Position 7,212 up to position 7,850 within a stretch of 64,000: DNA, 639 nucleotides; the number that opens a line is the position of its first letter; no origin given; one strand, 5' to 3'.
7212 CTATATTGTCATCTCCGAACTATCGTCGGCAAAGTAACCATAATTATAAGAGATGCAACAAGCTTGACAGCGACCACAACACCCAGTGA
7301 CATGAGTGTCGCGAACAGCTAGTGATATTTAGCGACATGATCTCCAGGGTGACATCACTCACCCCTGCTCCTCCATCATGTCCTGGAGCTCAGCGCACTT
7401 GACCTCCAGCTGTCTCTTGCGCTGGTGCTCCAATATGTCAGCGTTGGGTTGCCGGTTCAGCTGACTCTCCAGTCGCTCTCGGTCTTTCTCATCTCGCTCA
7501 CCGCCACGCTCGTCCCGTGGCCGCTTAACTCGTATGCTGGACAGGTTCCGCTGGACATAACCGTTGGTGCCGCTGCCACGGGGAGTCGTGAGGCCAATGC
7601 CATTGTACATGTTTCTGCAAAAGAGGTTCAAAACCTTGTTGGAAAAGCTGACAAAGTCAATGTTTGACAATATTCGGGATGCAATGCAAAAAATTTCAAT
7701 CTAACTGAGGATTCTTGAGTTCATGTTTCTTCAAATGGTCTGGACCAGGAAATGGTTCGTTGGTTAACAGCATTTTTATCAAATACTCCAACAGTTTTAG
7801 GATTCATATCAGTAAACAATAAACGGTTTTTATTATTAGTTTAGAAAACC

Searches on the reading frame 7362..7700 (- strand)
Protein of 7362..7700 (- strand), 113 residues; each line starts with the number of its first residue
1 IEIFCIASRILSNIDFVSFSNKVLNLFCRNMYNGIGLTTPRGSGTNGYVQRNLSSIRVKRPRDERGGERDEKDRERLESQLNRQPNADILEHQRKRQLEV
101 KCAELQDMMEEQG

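Call 65: search_protein_families(library=pfam, proteins=[window:7362-7700:-], max_evalue=0.01)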
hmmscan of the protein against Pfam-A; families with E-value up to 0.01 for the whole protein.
window:7362-7700:- (113 aa): 1 family
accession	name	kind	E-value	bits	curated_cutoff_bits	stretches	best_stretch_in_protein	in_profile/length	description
PF08312.17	cwf21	-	3.3e-09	37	23.2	1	90-113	1-24/44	cwf21 domain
